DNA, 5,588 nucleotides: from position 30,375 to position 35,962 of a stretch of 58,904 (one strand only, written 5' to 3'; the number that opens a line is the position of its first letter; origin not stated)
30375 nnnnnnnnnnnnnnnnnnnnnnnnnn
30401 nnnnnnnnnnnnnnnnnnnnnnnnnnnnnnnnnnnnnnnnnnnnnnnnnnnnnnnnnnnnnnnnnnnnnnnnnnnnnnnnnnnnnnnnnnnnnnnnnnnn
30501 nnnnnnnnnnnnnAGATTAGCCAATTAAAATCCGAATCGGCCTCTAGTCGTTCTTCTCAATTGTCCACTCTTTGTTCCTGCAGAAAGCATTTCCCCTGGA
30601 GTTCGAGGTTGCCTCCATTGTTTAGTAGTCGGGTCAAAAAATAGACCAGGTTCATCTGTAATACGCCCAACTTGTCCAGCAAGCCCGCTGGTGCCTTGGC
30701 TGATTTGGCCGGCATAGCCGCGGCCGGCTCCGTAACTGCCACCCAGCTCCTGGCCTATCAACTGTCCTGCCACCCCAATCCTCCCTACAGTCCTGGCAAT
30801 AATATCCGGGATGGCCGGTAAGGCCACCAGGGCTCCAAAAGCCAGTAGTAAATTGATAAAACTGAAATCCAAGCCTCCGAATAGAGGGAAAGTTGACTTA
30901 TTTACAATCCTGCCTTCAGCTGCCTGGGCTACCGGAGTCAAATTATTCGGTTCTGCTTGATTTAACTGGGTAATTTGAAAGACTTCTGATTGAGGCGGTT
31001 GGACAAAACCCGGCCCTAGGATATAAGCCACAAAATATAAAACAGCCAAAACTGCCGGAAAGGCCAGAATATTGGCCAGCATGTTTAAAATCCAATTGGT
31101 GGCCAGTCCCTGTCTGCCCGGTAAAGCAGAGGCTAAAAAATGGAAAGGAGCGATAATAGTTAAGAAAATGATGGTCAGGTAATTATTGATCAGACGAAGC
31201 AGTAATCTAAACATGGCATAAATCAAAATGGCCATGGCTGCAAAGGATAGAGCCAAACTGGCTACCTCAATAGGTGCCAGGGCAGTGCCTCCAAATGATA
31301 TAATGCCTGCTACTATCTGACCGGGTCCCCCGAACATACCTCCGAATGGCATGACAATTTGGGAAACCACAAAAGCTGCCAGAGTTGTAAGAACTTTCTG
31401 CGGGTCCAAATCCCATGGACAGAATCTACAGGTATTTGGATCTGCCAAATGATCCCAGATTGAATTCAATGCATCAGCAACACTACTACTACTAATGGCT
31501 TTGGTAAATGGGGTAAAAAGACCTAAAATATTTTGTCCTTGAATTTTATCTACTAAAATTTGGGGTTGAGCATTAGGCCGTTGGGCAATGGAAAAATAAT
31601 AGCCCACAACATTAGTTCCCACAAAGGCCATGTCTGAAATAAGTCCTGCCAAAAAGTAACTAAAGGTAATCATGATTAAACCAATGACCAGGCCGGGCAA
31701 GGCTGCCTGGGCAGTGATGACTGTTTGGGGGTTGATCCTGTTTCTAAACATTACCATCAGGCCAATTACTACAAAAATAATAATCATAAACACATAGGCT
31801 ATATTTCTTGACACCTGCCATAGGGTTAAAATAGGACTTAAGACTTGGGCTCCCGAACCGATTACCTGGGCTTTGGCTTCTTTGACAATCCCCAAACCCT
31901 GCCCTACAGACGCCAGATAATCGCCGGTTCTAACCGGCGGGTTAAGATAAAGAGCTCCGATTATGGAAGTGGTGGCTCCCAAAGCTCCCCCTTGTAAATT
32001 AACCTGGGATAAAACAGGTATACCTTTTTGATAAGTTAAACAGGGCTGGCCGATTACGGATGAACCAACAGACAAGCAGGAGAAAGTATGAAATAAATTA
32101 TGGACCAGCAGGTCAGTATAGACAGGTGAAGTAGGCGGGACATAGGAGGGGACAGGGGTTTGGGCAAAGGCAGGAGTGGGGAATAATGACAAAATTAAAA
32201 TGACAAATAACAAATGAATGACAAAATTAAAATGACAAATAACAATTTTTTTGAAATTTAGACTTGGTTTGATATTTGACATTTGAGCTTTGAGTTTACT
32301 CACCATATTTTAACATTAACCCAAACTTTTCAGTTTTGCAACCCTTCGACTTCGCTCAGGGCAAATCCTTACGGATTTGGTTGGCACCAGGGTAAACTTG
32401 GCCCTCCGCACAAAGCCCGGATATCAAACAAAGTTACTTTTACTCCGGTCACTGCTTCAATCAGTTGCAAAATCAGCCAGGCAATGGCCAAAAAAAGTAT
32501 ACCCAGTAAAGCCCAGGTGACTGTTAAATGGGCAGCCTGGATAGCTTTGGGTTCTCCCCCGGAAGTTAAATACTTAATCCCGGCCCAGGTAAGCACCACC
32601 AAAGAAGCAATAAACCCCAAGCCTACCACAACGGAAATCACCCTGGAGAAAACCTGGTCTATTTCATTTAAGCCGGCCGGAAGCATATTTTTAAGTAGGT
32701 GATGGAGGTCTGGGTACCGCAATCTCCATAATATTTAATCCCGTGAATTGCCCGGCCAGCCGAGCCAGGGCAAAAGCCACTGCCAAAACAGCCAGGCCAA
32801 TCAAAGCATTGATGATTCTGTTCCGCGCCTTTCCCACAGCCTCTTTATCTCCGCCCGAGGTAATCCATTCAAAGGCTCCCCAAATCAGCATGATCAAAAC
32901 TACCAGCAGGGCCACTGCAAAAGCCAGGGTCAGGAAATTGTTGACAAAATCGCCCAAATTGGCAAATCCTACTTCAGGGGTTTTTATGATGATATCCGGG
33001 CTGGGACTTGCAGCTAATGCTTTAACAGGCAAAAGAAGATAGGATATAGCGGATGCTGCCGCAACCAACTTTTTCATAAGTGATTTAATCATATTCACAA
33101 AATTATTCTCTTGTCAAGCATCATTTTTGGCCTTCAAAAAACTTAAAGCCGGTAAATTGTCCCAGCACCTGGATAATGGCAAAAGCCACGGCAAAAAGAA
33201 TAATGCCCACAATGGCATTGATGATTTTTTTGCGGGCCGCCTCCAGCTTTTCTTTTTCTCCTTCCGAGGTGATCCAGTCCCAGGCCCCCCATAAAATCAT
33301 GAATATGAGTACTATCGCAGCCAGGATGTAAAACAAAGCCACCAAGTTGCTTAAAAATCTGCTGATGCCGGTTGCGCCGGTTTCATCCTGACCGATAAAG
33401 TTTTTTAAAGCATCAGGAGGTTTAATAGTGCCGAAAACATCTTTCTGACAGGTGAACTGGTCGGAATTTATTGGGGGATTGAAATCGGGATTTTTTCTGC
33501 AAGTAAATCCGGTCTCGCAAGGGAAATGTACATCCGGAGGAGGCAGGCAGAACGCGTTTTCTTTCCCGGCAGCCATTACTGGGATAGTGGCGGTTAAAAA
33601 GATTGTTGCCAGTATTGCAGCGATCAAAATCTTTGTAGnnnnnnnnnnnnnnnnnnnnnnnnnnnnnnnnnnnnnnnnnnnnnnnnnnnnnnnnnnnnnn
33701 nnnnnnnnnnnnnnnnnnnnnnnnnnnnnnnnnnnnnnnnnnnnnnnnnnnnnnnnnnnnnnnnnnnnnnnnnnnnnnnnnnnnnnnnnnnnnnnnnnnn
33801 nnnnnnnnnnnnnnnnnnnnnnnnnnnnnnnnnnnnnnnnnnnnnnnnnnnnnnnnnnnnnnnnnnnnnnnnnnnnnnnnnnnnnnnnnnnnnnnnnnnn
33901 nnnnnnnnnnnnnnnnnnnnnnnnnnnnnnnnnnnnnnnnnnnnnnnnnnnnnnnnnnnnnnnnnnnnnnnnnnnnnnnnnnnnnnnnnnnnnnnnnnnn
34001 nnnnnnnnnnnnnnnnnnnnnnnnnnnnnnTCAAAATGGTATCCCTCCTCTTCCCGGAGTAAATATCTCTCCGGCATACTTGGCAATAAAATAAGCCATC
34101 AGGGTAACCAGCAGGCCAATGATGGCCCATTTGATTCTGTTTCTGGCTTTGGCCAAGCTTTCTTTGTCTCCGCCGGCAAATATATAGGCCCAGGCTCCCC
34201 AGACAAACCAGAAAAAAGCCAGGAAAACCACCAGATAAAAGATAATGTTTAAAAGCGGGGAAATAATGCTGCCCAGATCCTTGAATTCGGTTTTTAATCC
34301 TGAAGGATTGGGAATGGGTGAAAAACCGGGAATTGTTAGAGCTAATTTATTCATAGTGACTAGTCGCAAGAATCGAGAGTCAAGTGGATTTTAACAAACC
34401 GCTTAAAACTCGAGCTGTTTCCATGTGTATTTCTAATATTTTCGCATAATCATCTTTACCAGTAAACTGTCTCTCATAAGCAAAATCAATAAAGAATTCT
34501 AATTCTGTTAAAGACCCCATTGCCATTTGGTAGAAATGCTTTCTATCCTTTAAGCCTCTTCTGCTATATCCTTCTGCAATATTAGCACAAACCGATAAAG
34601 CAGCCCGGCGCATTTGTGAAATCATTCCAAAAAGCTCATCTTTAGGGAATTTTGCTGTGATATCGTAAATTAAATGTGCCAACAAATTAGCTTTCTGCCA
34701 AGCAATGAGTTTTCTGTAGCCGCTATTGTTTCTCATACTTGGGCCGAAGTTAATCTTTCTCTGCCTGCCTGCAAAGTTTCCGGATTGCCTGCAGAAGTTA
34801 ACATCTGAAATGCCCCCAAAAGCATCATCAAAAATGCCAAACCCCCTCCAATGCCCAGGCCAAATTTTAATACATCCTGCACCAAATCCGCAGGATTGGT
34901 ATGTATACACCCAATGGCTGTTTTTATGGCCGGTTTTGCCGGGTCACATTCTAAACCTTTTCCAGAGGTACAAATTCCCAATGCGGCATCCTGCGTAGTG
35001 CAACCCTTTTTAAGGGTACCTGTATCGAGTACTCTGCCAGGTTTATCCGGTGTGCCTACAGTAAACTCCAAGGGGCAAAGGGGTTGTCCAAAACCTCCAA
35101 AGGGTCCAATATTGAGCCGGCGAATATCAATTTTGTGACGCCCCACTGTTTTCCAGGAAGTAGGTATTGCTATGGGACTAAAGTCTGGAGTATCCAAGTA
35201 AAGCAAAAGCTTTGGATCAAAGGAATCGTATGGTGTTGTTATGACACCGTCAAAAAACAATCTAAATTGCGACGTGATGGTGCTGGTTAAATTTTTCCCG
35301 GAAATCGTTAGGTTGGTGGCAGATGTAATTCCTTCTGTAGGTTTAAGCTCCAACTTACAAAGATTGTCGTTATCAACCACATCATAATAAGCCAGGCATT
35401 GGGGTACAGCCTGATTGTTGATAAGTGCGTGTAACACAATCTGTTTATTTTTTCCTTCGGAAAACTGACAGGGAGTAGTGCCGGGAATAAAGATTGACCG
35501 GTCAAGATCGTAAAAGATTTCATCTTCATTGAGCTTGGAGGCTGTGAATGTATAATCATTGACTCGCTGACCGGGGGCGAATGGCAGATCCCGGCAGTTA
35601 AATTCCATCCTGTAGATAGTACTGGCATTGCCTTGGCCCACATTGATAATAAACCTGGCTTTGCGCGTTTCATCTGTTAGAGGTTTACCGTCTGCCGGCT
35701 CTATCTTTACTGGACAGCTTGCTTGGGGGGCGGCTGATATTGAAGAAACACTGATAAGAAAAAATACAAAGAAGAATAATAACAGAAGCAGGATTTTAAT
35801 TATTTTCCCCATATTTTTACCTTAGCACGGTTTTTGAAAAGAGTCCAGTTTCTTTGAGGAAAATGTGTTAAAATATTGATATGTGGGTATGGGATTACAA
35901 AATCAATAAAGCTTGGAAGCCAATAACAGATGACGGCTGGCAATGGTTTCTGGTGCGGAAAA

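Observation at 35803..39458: Three gene cassettes delimited by four copies of the adhesin gene's own leader and start codon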

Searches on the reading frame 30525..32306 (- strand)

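Call 7: search_protein_families(library=pfam, proteins=[window:30525-32306:-], max_evalue=0.01)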
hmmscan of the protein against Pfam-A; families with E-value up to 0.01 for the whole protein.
window:30525-32306:- (593 aa): 1 family
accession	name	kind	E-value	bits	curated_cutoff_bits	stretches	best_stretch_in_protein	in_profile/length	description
PF12648.12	TcpE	-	0.0072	17.2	29.9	1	161-241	16-85/100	TcpE family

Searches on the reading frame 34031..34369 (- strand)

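Call 7: search_protein_families(library=pfam, proteins=[window:34031-34369:-], max_evalue=0.01)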
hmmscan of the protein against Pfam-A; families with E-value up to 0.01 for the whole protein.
window:34031-34369:- (112 aa): 2 families
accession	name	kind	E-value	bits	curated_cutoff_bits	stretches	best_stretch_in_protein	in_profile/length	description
PF18895.5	T4SS_pilin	-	4.1e-10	40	26.6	1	33-98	6-70/71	Type IV secretion system pilin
PF06664.17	WLS-like_TM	-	0.0046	16.8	28.3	1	39-101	150-214/247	Wntless-like, transmembrane domain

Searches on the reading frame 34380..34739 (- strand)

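Call 7: search_protein_families(library=pfam, proteins=[window:34380-34739:-], max_evalue=0.01)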
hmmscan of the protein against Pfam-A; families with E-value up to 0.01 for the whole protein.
window:34380-34739:- (119 aa): 2 families
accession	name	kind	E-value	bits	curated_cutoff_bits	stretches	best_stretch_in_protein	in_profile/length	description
PF05635.17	23S_rRNA_IVP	-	2.5e-31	108.5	33.8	1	9-113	1-105/106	23S rRNA-intervening sequence protein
PF22296.2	bAvd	-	1.2e-06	29.4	40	1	12-118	2-106/107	bAvd-like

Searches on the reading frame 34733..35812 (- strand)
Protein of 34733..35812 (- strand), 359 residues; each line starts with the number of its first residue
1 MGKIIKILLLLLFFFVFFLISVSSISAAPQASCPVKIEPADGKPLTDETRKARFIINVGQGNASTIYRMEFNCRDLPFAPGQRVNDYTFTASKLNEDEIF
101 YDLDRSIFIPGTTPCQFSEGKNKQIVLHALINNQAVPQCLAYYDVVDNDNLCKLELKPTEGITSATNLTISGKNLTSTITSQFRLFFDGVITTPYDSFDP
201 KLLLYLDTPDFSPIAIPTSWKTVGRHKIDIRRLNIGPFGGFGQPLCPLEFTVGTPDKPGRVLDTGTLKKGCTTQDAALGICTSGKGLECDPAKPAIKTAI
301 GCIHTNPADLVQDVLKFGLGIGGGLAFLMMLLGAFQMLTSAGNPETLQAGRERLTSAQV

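Call 7: search_protein_families(library=pfam, proteins=[window:34733-35812:-], max_evalue=0.01)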
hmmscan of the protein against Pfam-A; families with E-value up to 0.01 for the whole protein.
window:34733-35812:- (359 aa): 1 family
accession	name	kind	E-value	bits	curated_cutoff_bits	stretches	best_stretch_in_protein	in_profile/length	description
PF18895.5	T4SS_pilin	-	0.0011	19.4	26.6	1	310-357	8-54/71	Type IV secretion system pilin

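Call 71: find_encoding_contigs(protein=window:34733-35812:-, flank=6000, max_places=8)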
Protein window:34733-35812:- (359 aa): no gene with exactly this product is on record in the collection.
